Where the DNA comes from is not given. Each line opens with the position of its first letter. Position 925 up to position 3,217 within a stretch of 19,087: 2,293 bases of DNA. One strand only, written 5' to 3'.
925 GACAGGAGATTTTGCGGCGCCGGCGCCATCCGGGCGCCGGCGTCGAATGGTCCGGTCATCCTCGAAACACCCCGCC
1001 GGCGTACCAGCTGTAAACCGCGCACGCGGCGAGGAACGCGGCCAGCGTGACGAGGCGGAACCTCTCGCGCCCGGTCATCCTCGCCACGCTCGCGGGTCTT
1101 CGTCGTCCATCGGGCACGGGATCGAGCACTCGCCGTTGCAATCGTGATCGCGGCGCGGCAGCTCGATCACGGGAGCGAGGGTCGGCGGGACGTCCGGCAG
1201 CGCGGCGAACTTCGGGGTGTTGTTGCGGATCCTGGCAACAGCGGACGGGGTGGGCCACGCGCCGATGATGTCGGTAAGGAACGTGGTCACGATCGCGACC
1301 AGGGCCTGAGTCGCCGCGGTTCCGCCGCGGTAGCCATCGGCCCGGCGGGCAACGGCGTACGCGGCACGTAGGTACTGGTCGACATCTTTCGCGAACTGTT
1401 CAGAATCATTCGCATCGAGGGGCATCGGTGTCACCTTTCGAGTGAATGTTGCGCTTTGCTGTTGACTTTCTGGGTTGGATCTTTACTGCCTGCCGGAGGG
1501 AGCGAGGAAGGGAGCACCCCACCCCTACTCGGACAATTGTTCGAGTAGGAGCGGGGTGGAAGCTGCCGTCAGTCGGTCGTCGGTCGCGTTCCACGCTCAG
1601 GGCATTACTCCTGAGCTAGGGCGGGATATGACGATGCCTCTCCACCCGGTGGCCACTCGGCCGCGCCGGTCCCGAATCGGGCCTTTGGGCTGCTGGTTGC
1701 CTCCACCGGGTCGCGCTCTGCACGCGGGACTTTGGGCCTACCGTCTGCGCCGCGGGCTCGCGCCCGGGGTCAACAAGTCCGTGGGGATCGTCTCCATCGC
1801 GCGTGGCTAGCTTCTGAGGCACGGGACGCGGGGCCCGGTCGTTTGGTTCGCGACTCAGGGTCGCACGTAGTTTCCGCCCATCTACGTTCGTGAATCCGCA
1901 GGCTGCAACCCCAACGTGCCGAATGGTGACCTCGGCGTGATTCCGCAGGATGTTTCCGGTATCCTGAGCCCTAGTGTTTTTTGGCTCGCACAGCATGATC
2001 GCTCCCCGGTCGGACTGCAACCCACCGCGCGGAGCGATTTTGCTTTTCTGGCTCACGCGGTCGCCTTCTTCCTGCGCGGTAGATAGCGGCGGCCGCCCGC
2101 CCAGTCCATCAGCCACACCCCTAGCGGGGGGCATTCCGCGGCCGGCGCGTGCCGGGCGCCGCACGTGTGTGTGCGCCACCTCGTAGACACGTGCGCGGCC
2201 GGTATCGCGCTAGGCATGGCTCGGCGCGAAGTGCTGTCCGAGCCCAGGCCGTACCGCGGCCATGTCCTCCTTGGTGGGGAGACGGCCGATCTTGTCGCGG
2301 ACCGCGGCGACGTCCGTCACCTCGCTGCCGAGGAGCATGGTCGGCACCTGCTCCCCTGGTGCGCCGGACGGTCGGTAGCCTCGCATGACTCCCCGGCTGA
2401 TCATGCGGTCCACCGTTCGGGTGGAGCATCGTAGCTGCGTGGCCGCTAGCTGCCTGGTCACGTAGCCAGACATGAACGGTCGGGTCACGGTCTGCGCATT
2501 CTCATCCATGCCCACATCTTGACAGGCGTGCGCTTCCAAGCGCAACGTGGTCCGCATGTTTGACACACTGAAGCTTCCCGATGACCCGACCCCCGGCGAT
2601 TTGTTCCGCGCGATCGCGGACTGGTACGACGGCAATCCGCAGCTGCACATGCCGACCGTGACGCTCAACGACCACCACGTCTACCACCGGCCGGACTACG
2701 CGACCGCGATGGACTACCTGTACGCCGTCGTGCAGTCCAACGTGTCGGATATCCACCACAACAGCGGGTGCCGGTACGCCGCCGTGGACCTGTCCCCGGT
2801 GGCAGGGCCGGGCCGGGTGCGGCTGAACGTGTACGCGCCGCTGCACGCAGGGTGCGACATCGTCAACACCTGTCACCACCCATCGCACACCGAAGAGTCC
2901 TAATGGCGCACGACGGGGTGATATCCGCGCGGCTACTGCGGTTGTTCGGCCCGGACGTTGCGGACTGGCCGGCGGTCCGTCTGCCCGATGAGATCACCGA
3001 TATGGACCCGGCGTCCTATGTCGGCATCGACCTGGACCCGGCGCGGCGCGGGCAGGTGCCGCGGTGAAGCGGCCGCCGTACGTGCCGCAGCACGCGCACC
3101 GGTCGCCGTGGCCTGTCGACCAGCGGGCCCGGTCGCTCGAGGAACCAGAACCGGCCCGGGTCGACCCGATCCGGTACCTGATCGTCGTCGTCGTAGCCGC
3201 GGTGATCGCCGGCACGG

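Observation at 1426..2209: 784-bp ORF-poor, heavily structured region in an otherwise gap-free 19-kb genome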

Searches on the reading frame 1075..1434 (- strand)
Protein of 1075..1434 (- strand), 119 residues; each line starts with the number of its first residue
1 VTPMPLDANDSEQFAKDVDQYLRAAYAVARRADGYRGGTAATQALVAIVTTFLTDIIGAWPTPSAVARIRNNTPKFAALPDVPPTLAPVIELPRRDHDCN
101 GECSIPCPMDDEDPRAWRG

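Call 11: search_protein_families(library=pfam, max_evalue=0.01, proteins=[window:1075-1434:-])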
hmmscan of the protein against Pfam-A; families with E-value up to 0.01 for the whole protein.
window:1075-1434:- (119 aa): 0 families

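Call 12: search_protein_families(library=phrogs, max_evalue=0.01, proteins=[window:1075-1434:-])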
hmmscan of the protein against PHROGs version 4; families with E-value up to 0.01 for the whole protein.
window:1075-1434:- (119 aa): 0 families

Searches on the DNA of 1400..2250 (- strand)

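Call 33: search_rna_families(source=window, start=1400, end=2250, threshold=evalue, max_evalue=10, show_alignments=2)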
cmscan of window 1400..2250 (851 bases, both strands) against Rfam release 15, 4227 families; matches with E-value up to 10: 6.
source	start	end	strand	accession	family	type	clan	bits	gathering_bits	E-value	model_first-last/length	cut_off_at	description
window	1504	1570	-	RF03392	mir-3943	Gene; miRNA;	-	18.9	69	6.9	1-84/84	no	mir-3943 microRNA precursor family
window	2013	2091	+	RF03835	mir-955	Gene; miRNA;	-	18.7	50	0.41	1-81/81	no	mir-955 microRNA precursor family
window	2059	2137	-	RF01696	Chlorobi-1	Gene; sRNA;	-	17.3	50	0.068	1-67/67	no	Chlorobi-1 RNA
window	2217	2250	-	RF01944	mir-2518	Gene; miRNA;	-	16.8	61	2.4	34-67/67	5'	mir-2518 microRNA precursor family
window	1821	1918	+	RF03063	Streptomyces-metK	Gene; sRNA;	-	13.6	44.2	6.6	1-117/117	no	Streptomyces-metK RNA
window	1516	1557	-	RF00260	HepC_CRE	Cis-reg;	-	11.6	140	2.4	112-142/176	no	Hepatitis C virus (HCV) cis-acting replication element (CRE)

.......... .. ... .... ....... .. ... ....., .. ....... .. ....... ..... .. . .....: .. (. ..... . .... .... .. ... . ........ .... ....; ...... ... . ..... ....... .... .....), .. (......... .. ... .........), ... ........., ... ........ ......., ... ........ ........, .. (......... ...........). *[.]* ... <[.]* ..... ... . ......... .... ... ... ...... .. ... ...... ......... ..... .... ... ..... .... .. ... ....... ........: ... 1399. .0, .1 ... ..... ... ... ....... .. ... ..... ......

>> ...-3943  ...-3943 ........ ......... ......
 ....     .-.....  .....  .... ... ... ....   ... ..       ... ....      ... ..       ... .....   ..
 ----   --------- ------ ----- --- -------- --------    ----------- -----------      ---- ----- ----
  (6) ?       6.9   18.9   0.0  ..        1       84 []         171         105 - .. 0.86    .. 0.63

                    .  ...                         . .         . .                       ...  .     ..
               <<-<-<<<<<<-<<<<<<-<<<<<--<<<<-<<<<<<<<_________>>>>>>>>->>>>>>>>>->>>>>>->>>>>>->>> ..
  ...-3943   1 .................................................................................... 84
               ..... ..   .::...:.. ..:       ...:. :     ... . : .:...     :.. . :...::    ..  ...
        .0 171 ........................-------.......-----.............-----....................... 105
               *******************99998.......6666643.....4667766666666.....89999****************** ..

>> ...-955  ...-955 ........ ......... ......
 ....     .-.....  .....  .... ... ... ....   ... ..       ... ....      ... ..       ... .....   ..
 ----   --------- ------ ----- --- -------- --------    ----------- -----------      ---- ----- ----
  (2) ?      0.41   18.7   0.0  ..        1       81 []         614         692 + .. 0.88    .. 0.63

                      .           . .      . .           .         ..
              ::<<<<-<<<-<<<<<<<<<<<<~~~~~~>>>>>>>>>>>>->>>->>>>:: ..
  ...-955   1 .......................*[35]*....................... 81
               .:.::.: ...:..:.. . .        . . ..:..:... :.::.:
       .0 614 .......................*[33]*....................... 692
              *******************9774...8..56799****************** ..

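Call 51: build_rna_model(alignment_id=A5, structure=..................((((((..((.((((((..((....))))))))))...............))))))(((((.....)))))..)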
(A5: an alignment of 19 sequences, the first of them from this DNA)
Model R1 built from alignment A5 (19 sequences, 91 columns); structure: as given.
model positions 89; base pairs 21; branch points 1; effective number of sequences 1.62; information 0.641 bits per position. Calibrated on 0.2 Mb of random sequence (short: E-values are rough).
structure used (alignment columns):
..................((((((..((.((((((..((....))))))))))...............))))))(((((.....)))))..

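Call 52: search_with_rna_model(model_id=R1, sources=[window, L001, L002, L003, L007, L032, L033, L034, L035, L036, L037, L038, L039, L040, L041, L042, L043, L044, L045, L046, L047, L048, L049, L050, L051, L052, L053, L054, L055, L056, L057, L058, L059, L060, L061, L062, L063, L064, L065, L066, L067, L068, L069, L070, L071, L072, L073, L074, L075, L076, L077, L078, L079, L080, L081, L082, L083, L084, L085, L086, L087, L088, L089, L090, L091, L092, L093, L094, L095, L096, L097, L098, L099, L100, L101, L102, L103, L104, L105, L106], max_evalue=1)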
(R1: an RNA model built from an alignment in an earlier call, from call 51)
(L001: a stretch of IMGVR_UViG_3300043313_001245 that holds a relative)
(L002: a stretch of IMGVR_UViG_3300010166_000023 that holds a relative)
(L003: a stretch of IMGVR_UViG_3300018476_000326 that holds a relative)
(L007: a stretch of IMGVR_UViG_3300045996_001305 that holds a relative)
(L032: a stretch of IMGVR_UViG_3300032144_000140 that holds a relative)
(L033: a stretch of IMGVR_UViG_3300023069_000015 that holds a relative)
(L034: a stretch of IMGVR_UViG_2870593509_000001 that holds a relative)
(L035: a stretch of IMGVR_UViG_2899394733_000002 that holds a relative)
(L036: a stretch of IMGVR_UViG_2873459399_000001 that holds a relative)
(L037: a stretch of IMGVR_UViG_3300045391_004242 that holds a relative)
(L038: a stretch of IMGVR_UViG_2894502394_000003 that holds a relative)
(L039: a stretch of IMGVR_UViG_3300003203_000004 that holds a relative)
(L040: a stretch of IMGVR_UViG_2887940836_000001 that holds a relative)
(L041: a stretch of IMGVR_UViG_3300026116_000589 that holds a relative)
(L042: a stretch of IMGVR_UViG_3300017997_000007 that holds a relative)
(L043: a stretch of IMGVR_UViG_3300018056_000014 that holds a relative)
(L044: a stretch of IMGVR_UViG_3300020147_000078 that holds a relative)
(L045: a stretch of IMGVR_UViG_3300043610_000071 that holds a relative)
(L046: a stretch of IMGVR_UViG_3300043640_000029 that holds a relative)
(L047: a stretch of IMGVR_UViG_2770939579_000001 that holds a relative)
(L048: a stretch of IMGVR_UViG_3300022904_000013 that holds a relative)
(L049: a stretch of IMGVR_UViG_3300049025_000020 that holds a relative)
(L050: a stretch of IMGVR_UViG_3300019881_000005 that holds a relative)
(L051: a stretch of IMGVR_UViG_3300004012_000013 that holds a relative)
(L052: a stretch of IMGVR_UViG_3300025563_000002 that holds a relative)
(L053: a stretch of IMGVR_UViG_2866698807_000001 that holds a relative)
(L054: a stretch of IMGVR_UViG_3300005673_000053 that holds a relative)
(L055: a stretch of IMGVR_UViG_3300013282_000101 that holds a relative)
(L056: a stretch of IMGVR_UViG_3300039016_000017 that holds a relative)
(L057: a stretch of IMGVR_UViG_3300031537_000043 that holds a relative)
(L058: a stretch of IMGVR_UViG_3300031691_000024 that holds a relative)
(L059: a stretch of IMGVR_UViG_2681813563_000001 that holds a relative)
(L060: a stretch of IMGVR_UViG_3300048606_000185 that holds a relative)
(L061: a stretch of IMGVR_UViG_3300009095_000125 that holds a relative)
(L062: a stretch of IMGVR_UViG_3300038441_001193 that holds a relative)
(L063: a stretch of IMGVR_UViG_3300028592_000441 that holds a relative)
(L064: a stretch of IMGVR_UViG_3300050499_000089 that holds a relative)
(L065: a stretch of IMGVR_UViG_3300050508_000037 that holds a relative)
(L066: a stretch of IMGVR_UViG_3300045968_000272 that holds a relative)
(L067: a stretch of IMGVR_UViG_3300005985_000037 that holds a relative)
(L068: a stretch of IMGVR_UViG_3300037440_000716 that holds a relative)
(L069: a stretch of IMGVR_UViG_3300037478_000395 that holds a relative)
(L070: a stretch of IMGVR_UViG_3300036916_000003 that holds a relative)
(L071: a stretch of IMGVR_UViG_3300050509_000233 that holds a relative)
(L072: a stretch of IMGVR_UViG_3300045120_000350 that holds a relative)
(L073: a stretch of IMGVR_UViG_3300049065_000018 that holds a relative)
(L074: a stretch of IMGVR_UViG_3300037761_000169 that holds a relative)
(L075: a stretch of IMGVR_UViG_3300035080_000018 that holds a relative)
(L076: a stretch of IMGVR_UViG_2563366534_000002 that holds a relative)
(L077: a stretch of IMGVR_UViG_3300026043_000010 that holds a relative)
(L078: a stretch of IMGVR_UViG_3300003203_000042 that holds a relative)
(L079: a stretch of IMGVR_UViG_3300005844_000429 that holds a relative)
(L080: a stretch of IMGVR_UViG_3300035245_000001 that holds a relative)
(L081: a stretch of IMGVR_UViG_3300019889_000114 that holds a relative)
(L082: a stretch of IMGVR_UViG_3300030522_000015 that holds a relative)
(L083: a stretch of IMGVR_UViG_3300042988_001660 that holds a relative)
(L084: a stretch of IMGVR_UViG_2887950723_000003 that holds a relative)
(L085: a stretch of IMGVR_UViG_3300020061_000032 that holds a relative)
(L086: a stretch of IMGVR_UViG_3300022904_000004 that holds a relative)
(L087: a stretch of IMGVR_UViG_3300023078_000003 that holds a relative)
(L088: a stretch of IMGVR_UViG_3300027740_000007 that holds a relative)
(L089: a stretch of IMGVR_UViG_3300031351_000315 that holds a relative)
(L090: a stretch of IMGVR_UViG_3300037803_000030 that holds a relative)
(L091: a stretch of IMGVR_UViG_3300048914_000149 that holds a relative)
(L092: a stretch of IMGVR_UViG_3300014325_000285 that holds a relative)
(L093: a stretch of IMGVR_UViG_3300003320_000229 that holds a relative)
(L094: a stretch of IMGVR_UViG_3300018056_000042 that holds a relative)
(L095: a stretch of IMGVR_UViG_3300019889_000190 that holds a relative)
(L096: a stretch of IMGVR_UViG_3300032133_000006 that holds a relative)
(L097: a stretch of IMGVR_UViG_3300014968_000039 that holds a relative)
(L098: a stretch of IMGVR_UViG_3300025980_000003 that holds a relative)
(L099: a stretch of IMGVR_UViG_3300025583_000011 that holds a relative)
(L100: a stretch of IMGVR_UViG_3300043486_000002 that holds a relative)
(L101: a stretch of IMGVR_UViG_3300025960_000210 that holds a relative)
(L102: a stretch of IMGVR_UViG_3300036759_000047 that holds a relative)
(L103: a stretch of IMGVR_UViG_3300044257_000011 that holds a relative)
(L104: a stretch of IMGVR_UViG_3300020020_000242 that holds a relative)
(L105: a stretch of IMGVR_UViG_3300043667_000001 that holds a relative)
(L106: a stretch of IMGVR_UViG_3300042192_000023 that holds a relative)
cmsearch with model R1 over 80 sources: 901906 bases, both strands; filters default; matches with E-value up to 1: 9.
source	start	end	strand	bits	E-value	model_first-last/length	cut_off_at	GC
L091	7647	7735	+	107.1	1.2e-22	1-89/89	no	0.7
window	1710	1798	-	95.1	9e-20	1-89/89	no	0.71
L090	7037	7127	+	87.4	6.3e-18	1-89/89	no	0.7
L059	10768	10857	+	20.1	0.088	1-89/89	no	0.69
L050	9848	9928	-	19.9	0.1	1-89/89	no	0.69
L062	2369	2454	+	17.9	0.3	1-89/89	no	0.7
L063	3319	3404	+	17.9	0.3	1-89/89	no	0.7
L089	1848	1926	+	17.3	0.42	1-89/89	no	0.73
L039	11437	11534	-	16.1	0.84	1-89/89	no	0.67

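Call 81: search_with_rna_model(model_id=R1, source=L092, start=7200, end=8900, filters=off, max_evalue=10, show_alignments=2)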
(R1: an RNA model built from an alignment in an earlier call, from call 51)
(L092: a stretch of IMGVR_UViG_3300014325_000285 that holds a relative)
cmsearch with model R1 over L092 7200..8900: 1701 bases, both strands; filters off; matches with E-value up to 10: 19.
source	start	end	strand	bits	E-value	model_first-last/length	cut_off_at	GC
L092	8309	8389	+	10.3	0.038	1-89/89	no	0.7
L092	8114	8152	+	7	0.23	1-89/89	no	0.67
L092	8412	8492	+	6.4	0.32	1-89/89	no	0.73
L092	7530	7595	+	5.1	0.68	1-89/89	no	0.71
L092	7229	7247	+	4.9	0.77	29-49/89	no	0.95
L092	7231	7284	-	4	1.2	1-89/89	no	0.78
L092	7972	8003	+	3.9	1.3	27-56/89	no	0.75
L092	7720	7799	+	3.7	1.5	1-89/89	no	0.73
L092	8595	8651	-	3.6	1.5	1-89/89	no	0.74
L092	8263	8346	-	3.3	1.9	1-89/89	no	0.71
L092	7969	7998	-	3.2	1.9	27-56/89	no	0.77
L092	8197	8262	+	2.3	3.2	1-89/89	no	0.68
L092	8499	8518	+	1.9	4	30-49/89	no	0.75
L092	7272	7347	+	1.3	5.5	1-89/89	no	0.68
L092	7432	7491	+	0.9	7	1-89/89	no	0.72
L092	8629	8681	+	0.7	7.5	1-89/89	no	0.74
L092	7878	7885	-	0.6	8.1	36-43/89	no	0.88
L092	7678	7691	-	0.3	9.5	33-46/89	no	0.86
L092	7443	7515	-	0.3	9.5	1-89/89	no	0.73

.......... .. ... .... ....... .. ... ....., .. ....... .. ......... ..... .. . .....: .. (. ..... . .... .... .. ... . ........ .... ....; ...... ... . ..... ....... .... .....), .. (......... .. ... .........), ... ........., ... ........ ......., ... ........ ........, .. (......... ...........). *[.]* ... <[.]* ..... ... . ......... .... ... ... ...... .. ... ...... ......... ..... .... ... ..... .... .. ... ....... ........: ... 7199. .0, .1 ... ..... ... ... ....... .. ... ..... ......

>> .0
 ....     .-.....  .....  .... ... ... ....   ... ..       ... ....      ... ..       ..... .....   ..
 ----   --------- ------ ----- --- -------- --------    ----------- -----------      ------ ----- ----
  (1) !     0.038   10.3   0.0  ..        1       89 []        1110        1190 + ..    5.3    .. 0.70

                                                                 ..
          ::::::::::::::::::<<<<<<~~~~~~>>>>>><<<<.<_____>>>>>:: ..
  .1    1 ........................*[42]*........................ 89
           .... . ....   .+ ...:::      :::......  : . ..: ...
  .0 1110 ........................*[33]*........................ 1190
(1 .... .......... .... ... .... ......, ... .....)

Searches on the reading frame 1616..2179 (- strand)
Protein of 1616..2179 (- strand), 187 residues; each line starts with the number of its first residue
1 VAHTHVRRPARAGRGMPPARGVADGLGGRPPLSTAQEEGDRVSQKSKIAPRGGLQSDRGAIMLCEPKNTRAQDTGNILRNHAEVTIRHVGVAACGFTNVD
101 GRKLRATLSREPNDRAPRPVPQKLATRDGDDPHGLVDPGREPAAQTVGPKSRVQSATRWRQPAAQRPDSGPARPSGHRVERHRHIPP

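Call 11: search_protein_families(library=pfam, max_evalue=0.01, proteins=[window:1616-2179:-])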
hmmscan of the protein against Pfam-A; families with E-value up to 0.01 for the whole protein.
window:1616-2179:- (187 aa): 0 families

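Call 12: search_protein_families(library=phrogs, max_evalue=0.01, proteins=[window:1616-2179:-])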
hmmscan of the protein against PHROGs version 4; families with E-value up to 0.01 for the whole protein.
window:1616-2179:- (187 aa): 0 families

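Call 55: find_homologous_proteins(query=window:1616-2179:-, max_evalue=0.001)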
Query window:1616-2179:-: 706 candidates shared short words with the query, none scored E <= 0.001.

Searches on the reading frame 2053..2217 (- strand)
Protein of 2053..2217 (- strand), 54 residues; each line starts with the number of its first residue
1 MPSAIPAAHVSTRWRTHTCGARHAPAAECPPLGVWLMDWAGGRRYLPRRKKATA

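Call 39: search_protein_families(library=pfam, max_evalue=0.05, proteins=[window:2053-2217:-])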
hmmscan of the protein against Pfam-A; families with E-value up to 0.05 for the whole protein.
window:2053-2217:- (54 aa): 0 families

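Call 67: search_protein_families(library=pfam, max_evalue=1, proteins=[window:2056-2217:-])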
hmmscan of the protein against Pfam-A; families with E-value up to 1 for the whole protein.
seq(54 aa): 0 families

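Call 68: search_protein_families(library=phrogs, max_evalue=1, proteins=[window:2056-2217:-])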
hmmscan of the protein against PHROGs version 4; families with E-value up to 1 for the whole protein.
seq(54 aa): 0 families

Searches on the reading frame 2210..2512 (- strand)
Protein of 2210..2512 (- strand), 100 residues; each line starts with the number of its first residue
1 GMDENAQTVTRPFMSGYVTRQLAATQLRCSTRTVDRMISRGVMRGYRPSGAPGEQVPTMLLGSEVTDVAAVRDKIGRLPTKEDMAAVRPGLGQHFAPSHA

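Call 11: search_protein_families(library=pfam, max_evalue=0.01, proteins=[window:2210-2512:-])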
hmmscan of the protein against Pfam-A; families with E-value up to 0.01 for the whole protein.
window:2210-2512:- (100 aa): 0 families

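Call 12: search_protein_families(library=phrogs, max_evalue=0.01, proteins=[window:2210-2512:-])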
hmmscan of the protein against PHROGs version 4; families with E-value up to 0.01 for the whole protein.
window:2210-2512:- (100 aa): 0 families

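Call 14: find_related_loci(query=window:2210-2512:-, collection=viral_contigs, flank=6000)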
Query window:2210-2512:- (100 aa) in viral_contigs; peptide patterns used: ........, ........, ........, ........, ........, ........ (x = any residue, [..] = any of these).
16 stretches matched a pattern, but none encodes a relative of the query by tblastn (E <= 1e-3).

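Call 67: search_protein_families(library=pfam, max_evalue=1, proteins=[window:2213-2509:-])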
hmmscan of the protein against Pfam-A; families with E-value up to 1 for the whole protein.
seq(99 aa): 6 families
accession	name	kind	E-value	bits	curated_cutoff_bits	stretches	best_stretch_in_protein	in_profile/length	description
PF13542.12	HTH_Tnp_ISL3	-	0.1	12.5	27.4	1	21-40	31-50/51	Helix-turn-helix domain of transposase family ISL3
PF12728.13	HTH_17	-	0.14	12.9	27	1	22-46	7-31/51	Helix-turn-helix domain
PF13384.12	HTH_23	-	0.2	12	24.6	1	22-39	23-40/50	Homeodomain-like domain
PF08281.18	Sigma70_r4_2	-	0.23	11.6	25.7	1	22-41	32-51/54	Sigma-70, region 4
PF07638.17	Sigma70_ECF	-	0.25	11.6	21.1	1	3-36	139-171/185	ECF sigma factor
PF18780.6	HNH_repeat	-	0.27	12.1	26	1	66-84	9-27/54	Homing endonuclease associated repeat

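Call 68: search_protein_families(library=phrogs, max_evalue=1, proteins=[window:2213-2509:-])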
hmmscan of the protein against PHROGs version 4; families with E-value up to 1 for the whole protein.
seq(99 aa): 4 families
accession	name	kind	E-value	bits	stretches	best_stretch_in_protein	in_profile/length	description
phrog_2907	-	integration and excision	0.011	17.1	1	16-51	6-41/117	excisionase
phrog_14052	-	unknown function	0.019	15.7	1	10-57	4-51/177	-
phrog_2474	-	transcription regulation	0.025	15.5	1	6-44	38-73/118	MerR-like transcriptional regulator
phrog_664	-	DNA, RNA and nucleotide metabolism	0.054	14.3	1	3-55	40-90/210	DNA binding protein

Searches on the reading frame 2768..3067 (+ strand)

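Call 39: search_protein_families(library=pfam, max_evalue=0.05, proteins=[window:2768-3067:+])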
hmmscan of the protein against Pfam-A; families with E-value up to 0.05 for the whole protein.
window:2768-3067:+ (99 aa): 1 family
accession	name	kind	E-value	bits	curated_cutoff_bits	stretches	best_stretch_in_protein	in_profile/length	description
PF17937.6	TetR_C_28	-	0.012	16.4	26.4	1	16-71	31-88/96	Tetracyclin repressor-like, C-terminal domain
